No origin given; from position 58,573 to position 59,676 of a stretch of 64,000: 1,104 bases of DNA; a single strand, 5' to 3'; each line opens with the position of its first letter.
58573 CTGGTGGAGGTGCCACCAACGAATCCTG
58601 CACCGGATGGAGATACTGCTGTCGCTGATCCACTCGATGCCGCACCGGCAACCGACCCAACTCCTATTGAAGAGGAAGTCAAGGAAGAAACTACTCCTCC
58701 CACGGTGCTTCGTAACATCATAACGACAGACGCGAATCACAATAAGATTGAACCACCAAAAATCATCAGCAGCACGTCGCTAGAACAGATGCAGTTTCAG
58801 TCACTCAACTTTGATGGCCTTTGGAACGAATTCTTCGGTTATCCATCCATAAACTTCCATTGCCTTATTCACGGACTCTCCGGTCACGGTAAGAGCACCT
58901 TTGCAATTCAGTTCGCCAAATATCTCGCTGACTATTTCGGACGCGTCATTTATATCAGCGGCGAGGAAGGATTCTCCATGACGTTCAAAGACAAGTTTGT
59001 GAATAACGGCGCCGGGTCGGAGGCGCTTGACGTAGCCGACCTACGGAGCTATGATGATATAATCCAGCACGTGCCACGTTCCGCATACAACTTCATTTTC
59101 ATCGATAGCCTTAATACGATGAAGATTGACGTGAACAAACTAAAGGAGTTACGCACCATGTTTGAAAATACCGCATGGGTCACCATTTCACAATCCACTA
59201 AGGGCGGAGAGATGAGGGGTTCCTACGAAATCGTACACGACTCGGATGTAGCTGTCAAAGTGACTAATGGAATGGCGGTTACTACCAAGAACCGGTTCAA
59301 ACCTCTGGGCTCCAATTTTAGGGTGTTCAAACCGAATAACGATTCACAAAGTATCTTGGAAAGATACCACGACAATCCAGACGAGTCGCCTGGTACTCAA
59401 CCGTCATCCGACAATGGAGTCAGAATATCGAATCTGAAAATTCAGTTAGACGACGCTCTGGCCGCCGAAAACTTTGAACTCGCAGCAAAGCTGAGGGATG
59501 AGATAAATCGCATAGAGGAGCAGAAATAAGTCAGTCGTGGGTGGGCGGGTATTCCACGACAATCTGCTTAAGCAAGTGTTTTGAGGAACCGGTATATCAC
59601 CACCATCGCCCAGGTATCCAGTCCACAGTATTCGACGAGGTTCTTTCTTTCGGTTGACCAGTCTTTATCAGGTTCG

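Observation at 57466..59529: Unusual triple fusion of C5 DNA methyltransferase, RecA/KaiC-like ATPase and UVR motif, translationally coupled to a ParB-like gene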

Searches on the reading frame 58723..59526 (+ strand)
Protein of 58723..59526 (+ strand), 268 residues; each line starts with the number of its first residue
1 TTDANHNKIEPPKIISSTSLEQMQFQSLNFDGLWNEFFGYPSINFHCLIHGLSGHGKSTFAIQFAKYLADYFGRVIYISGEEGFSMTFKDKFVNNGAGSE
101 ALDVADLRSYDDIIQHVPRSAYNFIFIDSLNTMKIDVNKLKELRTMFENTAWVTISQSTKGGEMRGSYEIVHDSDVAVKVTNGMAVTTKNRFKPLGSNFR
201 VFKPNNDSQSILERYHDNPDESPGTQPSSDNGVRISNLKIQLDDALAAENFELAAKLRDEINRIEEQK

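Call 30: search_solved_structures(query=A1, max_evalue=1, show_alignments=3)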
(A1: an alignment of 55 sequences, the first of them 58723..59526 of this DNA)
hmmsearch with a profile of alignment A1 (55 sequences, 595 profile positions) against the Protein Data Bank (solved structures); distinct sequences matched with E-value up to 1: 8.
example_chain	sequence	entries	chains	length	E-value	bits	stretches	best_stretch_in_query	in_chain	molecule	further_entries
5lkm_A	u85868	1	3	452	0.00024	23.3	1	387-422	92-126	DNA repair protein RadA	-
8rxc_D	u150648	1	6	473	0.00026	23.2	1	387-422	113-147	DNA repair protein RadA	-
9jsd_A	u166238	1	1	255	0.032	16.3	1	130-327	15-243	Vacuolar-sorting protein SNF7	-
29vf_O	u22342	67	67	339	0.33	13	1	257-340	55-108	TATA-box-binding protein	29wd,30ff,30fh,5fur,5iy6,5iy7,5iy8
7z15_K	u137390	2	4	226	0.34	12.9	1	386-409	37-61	Alpha-D-ribose 1-methylphosphonate 5-triphosphate synthase subunit PhnL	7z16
36iu_K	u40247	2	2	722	0.43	12.6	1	258-344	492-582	Isoform C of Bromodomain-containing protein 4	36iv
6c2u_A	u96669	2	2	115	0.5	12.4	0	386-421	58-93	phosphate-loop protein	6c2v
5vpr_A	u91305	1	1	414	0.54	12.2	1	428-479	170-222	Cysteine desulfurase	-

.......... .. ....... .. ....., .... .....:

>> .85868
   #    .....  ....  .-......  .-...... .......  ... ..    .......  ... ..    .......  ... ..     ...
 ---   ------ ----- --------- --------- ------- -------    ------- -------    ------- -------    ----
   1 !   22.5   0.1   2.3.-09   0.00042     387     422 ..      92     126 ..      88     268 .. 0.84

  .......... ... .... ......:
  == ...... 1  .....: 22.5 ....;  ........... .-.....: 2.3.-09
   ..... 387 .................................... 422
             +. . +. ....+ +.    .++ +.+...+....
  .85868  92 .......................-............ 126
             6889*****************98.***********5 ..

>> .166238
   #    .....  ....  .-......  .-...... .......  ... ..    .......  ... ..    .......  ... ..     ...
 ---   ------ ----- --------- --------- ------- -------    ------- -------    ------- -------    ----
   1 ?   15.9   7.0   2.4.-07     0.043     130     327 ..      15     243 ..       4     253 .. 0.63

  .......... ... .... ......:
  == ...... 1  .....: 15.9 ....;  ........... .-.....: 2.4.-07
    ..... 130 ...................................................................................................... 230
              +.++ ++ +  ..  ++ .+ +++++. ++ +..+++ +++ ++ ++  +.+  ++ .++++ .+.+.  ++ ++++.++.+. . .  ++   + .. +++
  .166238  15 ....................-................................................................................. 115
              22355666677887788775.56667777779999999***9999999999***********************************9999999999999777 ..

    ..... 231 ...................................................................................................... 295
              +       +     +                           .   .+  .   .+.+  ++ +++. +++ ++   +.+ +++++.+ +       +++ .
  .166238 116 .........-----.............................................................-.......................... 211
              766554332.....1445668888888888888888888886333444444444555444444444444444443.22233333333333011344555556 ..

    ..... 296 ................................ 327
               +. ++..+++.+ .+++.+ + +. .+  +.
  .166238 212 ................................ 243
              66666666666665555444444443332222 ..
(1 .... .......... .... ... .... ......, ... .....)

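Call 36: predict_structure(alignment_id=A1)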
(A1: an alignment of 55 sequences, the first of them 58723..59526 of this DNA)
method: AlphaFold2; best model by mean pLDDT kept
length: 268 residues; sequences in the alignment: 55
mean_pLDDT: 88.3   pTM: 0.72
mean pLDDT of the five models: 88.3, 88.2, 86.9, 85.9, 85.7
residues with pLDDT >= 90: 202; 70-90: 32; 50-70: 7; < 50: 27
segments of 3 or more residues with pLDDT < 50: 1-7, 208-227
pLDDT, mean of each block of 10 residues (from residue 1): 49 91 93 97 97 95 98 97 87 95 97 97 97 95 96 94 87 96 97 96 64 44 48 92 96 97 94
secondary structure, 60 per line:
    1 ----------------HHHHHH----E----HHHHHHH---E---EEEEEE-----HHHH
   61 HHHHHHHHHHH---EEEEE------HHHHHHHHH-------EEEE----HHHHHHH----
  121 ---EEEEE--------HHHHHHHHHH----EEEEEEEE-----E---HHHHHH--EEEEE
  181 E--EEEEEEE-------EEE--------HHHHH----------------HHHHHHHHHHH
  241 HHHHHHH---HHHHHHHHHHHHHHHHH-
elements in order: H17-22 H32-38 E46-51 H57-71 E75-79 H86-94 E102-105 H110-116 E124-128 H137-146 E151-158 H168-173 E176-181 E184-190 E198-200 H209-213 H230-247 H251-267

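Call 40: fold_search(model_id=the predicted structure, library=pdb)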
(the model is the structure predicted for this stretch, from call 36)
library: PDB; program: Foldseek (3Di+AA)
matches with E <= 10: 1821; with E <= 0.001: 458
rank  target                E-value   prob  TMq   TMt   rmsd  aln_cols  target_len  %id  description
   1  8rxc_A                4.4e-09  1.00  0.57  0.40   3.5       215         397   20  RadA helicase from Streptococcus pneumoniae coordinating dsDNA (released 2024-10-30)
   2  8rxc_C                1.2e-08  1.00  0.54  0.38   3.8       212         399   19  RadA helicase from Streptococcus pneumoniae coordinating dsDNA (released 2024-10-30)
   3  8rxc_F                5.4e-08  1.00  0.56  0.40   6.3       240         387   19  RadA helicase from Streptococcus pneumoniae coordinating dsDNA (released 2024-10-30)
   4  5lkm_A                8.4e-08  1.00  0.56  0.40   5.1       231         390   20  RadA bound to dTDP (released 2017-06-07)
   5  9sw0_B                2.0e-07  1.00  0.51  0.44   5.7       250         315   12  XRCC3-RAD51C-RAD51D-XRCC2 (XRCC3 complex) capping a RAD51 filament on a D-loop intermediate (released 2025-11-12)
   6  4esv_B                3.9e-07  1.00  0.42  0.28   6.5       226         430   16  A New Twist on the Translocation Mechanism of Helicases from the Structure of DnaB with its Substrates (released 2012-10-24)
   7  2r6d_A                4.1e-07  1.00  0.43  0.30   6.2       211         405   16  Crystal Form B1 (released 2008-06-10)
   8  4esv_A                4.4e-07  1.00  0.44  0.30   6.4       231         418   16  A New Twist on the Translocation Mechanism of Helicases from the Structure of DnaB with its Substrates (released 2012-10-24)
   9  3bh0                  5.6e-07  1.00  0.45  0.43   5.9       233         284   14  ATPase Domain of G40P (released 2007-12-25)
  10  5lkm_C                7.2e-07  1.00  0.51  0.38   3.6       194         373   20  RadA bound to dTDP (released 2017-06-07)
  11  4esv_D                7.2e-07  1.00  0.42  0.28   6.7       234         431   16  A New Twist on the Translocation Mechanism of Helicases from the Structure of DnaB with its Substrates (released 2012-10-24)
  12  4esv_F                8.1e-07  1.00  0.42  0.28   6.9       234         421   17  A New Twist on the Translocation Mechanism of Helicases from the Structure of DnaB with its Substrates (released 2012-10-24)
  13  4esv_C                9.2e-07  1.00  0.40  0.26   6.9       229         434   16  A New Twist on the Translocation Mechanism of Helicases from the Structure of DnaB with its Substrates (released 2012-10-24)
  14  2r6d_C                9.8e-07  1.00  0.43  0.30   6.2       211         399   16  Crystal Form B1 (released 2008-06-10)
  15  2zrn                  9.8e-07  1.00  0.49  0.42  12.2       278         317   15  MsRecA Form IV (released 2008-12-09)
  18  1cr1                  1.1e-06  1.00  0.47  0.51   6.5       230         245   17  CRYSTAL STRUCTURE OF THE HELICASE DOMAIN OF THE GENE 4 PROTEIN OF BACTERIOPHAGE T7: COMPLEX WITH DTTP (released 1999-11-10)
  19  4esv_L                1.2e-06  1.00  0.43  0.29   6.8       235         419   17  A New Twist on the Translocation Mechanism of Helicases from the Structure of DnaB with its Substrates (released 2012-10-24)
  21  4esv_K                1.3e-06  1.00  0.43  0.28   6.9       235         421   17  A New Twist on the Translocation Mechanism of Helicases from the Structure of DnaB with its Substrates (released 2012-10-24)
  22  4esv_E                1.5e-06  1.00  0.42  0.28   6.7       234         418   16  A New Twist on the Translocation Mechanism of Helicases from the Structure of DnaB with its Substrates (released 2012-10-24)
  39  4esv_I                2.3e-06  1.00  0.43  0.29   6.9       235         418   17  A New Twist on the Translocation Mechanism of Helicases from the Structure of DnaB with its Substrates (released 2012-10-24)
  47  4esv_J                3.0e-06  1.00  0.44  0.30   6.3       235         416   16  A New Twist on the Translocation Mechanism of Helicases from the Structure of DnaB with its Substrates (released 2012-10-24)
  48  1e0j_B                3.0e-06  1.00  0.52  0.49   5.9       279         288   15  gp4d helicase from phage T7 ADPNP complex (released 2000-06-09)
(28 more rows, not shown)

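Call 62: search_dna_similar(query=window:58723-59526:+, collection=phages, mode=protein, max_evalue=0.001, max_rows=20)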
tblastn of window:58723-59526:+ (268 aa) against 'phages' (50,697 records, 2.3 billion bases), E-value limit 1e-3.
Records with a match: 29; places in all: 29; records where one place covers at least 80% of the query: 0.
Best place of each record, by identity: <60% 29.
By first word of the organism name: Bacteroides 20; Bacteriophage 7; uncultured 1; Elizabethkingia 1.
By host as written in the record: - 17; Bacteroides koreensis HM3 2; Bacteroides xylanisolvens HM7 2; Elizabethkingia anophelis 1; Bacteroides thetaiotaomicron jmh47 1; Bacteroides thetaiotaomicron jmh72 1; Bacteroides thetaiotaomicron jmh42 1; Bacteroides thetaiotaomicron jmh43 1; and 3 more.
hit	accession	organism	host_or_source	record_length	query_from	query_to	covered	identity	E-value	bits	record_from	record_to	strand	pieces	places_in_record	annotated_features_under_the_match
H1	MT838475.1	Bacteriophage sp.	human fecal samples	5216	13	192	67%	33.7%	2e-13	75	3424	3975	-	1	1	record has no annotation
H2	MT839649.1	Bacteriophage sp.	human fecal samples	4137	9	196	70%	27.9%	5e-10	65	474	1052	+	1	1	record has no annotation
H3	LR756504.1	uncultured phage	metagenomic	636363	34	192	59%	32.7%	6e-17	86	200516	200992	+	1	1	record has no annotation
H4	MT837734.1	Bacteriophage sp.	human fecal samples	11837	16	202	70%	27.1%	8e-7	56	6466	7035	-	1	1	record has no annotation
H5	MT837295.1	Bacteriophage sp.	human fecal samples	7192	16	192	66%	27.4%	1e-7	59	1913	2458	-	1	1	record has no annotation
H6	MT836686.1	Bacteriophage sp.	human fecal samples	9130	23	192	63%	28.4%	1e-10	67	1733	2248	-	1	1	record has no annotation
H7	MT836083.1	Bacteriophage sp.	human fecal samples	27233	23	192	63%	27.8%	5e-9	62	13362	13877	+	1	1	record has no annotation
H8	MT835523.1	Bacteriophage sp.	human fecal samples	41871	13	174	60%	28.6%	9e-8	59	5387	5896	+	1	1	record has no annotation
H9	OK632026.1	Elizabethkingia phage TCUEAP3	Elizabethkingia anophelis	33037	13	192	67%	24.9%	4e-8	60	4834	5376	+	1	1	ATP-dependent serine protease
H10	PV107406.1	Bacteroides phage jmh47_hp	Bacteroides thetaiotaomicron jmh47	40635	24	203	67%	24.2%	9e-8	59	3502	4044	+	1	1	helicase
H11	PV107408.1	Bacteroides phage jmh72_hp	Bacteroides thetaiotaomicron jmh72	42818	24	203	67%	24.2%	9e-8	59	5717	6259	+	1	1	helicase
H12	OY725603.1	Bacteroides phage p00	-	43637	24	203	67%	24.2%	9e-8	59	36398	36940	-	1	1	ATPase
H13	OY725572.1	Bacteroides phage p00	-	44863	24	203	67%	24.2%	9e-8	59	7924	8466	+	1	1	ATPase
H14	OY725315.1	Bacteroides phage p00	-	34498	24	203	67%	24.2%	1e-7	59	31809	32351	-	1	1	ATPase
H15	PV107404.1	Bacteroides phage jmh42_hp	Bacteroides thetaiotaomicron jmh42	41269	24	203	67%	24.2%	1e-7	59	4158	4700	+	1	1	helicase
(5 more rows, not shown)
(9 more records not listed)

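Call 63: get_annotated_region(hit=H10, flank=5000)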
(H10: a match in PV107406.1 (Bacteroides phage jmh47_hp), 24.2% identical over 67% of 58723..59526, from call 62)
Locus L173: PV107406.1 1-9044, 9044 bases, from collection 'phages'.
description: UNVERIFIED: Bacteroides phage jmh47_hp, complete genome.
organism: Bacteroides phage jmh47_hp (NCBI taxid 3403055)
taxonomy: Viruses; Duplodnaviria; Heunggongvirae; Uroviricota; Caudoviricetes
host: Bacteroides thetaiotaomicron jmh47; source: -; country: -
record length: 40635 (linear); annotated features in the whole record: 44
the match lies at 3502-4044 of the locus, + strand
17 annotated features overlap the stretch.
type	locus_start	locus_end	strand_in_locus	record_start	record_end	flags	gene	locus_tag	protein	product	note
CDS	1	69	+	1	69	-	-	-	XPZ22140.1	hypothetical protein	derived using Geneious Prime 2024.0.4 'Annotate from Database' based on nucleotide similarity; hp5; similar to ...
CDS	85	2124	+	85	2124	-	-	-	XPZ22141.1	Mu A-like transposase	derived using Geneious Prime 2024.0.4 'Annotate from Database' based on nucleotide similarity; derived using Geneious ...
CDS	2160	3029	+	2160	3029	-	-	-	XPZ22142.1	Mu B-like transposase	derived using Geneious Prime 2024.0.4 'Annotate from Database' based on nucleotide similarity; derived using Geneious ...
CDS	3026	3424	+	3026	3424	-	-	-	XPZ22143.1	hypothetical protein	derived using Geneious Prime 2024.0.4 'Annotate from Database' based on nucleotide similarity; hp8; similar to ...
CDS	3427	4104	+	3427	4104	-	-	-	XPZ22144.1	helicase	derived using Geneious Prime 2024.0.4 'Annotate from Database' based on nucleotide similarity; derived using Geneious ...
CDS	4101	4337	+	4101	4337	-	-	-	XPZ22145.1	DnaJ chaperone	derived using Geneious Prime 2024.0.4 'Annotate from Database' based on nucleotide similarity; derived using Geneious ...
CDS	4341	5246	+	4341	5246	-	-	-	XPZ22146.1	hypothetical protein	derived using Geneious Prime 2024.0.4 'Annotate from Database' based on nucleotide similarity; hp11; similar to ...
CDS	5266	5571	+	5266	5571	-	-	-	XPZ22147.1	hypothetical protein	derived using Geneious Prime 2024.0.4 'Annotate from Database' based on nucleotide similarity; hp12; similar to ...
CDS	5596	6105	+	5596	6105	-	-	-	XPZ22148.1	hypothetical protein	derived using Geneious Prime 2024.0.4 'Annotate from Database' based on nucleotide similarity; Transcriptional ...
CDS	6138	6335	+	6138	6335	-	-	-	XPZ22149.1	hypothetical protein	derived using Geneious Prime 2024.0.4 'Annotate from Database' based on nucleotide similarity; hp14; similar to ...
CDS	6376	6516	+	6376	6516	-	-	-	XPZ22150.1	hypothetical protein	derived using Geneious Prime 2024.0.4 'Annotate from Database' based on nucleotide similarity; hp15; similar to ...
CDS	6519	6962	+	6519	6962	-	-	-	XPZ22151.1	hypothetical protein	derived using Geneious Prime 2024.0.4 'Annotate from Database' based on nucleotide similarity; hp16; similar to ...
CDS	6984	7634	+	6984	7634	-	-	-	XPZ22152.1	DUF3164 family protein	derived by automated computational analysis using gene prediction method: Protein Homology.; derived using Geneious ...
CDS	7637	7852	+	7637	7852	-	-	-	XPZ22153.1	DnaJ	derived using Geneious Prime 2024.0.4 'Annotate from Database' based on nucleotide similarity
CDS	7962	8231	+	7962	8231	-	-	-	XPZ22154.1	transposase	derived using Geneious Prime 2023.0.1 'Annotate from Database' based on nucleotide similarity; derived by automated ...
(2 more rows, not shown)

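Call 64: get_annotated_region(hit=H9, flank=5000)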
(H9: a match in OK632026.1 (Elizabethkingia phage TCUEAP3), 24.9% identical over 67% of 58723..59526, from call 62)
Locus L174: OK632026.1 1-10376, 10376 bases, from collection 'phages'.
description: Elizabethkingia phage TCUEAP3, complete genome.
organism: Elizabethkingia phage TCUEAP3 (NCBI taxid 2894303)
taxonomy: Viruses; Duplodnaviria; Heunggongvirae; Uroviricota; Caudoviricetes
host: Elizabethkingia anophelis; source: wastewater samples; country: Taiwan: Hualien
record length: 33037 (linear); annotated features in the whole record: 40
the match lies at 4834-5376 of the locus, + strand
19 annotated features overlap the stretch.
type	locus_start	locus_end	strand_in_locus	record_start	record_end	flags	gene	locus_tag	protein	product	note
CDS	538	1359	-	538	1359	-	-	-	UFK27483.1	hypothetical protein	-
CDS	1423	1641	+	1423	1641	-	-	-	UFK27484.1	hypothetical protein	-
CDS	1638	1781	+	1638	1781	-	-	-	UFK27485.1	hypothetical protein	-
CDS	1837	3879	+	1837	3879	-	-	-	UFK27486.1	MuA-like transposase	-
CDS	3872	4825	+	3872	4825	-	-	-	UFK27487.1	MuB-like transposase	-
CDS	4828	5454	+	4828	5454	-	-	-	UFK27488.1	ATP-dependent serine protease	-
CDS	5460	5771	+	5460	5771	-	-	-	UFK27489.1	hypothetical protein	-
CDS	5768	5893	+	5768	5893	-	-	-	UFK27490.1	hypothetical protein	-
CDS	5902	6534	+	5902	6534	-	-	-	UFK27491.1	DUF3164 family protein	-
CDS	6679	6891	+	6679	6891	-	-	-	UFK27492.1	hypothetical protein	-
CDS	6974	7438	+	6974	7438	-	-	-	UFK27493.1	hypothetical protein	-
CDS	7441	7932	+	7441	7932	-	-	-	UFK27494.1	hypothetical protein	-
CDS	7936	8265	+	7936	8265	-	-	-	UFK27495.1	hypothetical protein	-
CDS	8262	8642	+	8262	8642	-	-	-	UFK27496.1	replication initiation protein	-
CDS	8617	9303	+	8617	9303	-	-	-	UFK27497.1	hypothetical protein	-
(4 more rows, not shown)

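Call 65: search_protein_representatives(protein=window:58723-59400:+)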
Query: 226 residues. Proteins with E-value up to 0.001 (for the whole library): 2214; up to 1e-10: 1277; up to 1e-30: 198. The best 150 are listed.
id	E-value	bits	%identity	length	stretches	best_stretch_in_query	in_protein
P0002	8.7e-92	323.0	67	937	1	2-210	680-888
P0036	1.4e-85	302.6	65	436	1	5-210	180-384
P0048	6.9e-83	293.9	66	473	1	3-208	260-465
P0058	3.9e-77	275.0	65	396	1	12-202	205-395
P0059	7.7e-76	270.8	63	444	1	7-203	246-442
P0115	1.7e-75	269.7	64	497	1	12-204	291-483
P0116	4.2e-73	261.9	62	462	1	12-203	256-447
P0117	1.6e-72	260.0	62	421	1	12-202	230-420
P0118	2.2e-72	259.5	61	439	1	10-202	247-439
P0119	6.2e-72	258.0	60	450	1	11-202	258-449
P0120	1.0e-71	257.3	62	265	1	12-204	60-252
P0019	6.7e-70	251.4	60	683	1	11-204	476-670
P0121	1.1e-69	250.7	55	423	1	9-206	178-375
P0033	2.2e-69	249.7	59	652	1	8-203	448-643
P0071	2.5e-69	249.5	56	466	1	10-209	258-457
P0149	5.1e-61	222.4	54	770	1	11-202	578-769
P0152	1.5e-60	220.8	53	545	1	7-205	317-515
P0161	3.7e-58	213.0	48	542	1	7-216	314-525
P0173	2.7e-56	206.9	50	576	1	6-211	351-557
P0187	2.5e-53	197.2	49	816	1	7-201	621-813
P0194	2.7e-51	190.6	46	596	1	8-213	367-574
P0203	7.0e-50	186.0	45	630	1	8-222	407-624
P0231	3.3e-41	157.6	43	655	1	18-207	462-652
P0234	9.4e-40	152.8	44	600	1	9-192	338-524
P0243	8.2e-38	146.5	40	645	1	13-205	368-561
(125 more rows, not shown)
